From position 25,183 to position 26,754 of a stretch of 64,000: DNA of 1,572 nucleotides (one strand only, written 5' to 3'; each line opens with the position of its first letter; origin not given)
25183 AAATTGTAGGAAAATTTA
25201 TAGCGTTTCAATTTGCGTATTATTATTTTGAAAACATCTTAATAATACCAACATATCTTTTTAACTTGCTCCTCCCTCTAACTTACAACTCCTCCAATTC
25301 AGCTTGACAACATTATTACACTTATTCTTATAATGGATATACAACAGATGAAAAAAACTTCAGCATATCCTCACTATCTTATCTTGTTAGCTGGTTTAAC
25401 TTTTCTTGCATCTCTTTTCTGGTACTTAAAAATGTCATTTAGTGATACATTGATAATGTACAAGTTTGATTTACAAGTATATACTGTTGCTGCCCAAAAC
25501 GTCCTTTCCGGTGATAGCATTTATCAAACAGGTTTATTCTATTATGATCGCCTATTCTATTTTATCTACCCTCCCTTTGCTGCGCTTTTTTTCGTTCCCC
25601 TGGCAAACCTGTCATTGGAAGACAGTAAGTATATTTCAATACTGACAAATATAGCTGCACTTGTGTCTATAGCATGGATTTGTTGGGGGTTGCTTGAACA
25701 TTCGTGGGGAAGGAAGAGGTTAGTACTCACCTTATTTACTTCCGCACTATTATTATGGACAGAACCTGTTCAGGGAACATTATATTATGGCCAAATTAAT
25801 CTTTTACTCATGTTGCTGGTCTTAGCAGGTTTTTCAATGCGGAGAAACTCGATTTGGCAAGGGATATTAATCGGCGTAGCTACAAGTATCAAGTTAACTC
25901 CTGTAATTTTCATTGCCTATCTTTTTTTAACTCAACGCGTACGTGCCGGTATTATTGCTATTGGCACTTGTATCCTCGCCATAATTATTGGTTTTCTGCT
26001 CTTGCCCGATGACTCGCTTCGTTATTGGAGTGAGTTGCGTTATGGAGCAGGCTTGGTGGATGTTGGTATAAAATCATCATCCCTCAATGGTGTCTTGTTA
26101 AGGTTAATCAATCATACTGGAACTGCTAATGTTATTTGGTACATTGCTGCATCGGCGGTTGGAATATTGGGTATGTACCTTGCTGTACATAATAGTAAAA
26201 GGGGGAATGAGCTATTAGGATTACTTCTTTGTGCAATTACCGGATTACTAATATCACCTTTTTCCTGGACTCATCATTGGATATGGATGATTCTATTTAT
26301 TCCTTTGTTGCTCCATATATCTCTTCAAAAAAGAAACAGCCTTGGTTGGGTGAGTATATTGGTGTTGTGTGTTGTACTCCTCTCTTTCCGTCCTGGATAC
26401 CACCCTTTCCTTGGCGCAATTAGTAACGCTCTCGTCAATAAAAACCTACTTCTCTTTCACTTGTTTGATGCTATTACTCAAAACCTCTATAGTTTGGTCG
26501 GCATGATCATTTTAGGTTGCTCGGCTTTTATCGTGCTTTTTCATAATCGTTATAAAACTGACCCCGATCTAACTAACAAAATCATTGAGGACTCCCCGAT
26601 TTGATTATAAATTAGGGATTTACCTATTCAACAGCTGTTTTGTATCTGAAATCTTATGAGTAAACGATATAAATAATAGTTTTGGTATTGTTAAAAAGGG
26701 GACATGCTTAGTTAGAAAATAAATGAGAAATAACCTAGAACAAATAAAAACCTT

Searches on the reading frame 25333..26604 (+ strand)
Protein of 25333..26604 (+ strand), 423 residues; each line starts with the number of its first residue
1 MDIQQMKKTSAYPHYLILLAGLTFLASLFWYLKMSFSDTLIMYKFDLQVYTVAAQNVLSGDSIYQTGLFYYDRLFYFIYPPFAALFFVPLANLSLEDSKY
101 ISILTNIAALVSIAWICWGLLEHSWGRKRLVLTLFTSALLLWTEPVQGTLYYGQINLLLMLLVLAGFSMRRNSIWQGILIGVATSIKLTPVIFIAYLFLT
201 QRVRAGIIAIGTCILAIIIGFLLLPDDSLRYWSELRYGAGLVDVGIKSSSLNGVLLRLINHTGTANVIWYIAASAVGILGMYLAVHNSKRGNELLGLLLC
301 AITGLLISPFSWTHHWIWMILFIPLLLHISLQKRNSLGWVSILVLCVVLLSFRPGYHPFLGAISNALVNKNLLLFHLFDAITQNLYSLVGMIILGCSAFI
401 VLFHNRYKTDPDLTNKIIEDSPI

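Call 29: search_protein_families(library=pfam, proteins=[window:25333-26604:+], max_evalue=0.001)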
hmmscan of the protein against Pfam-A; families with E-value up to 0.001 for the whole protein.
window:25333-26604:+ (423 aa): 2 families
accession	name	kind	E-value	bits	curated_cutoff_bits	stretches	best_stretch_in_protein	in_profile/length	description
PF09594.16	GT87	-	4.4e-45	154.7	25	1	77-309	1-237/237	Glycosyltransferase family 87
PF13273.12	DUF4064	-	0.00046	20.8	32.1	1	205-300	12-93/102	Protein of unknown function (DUF4064)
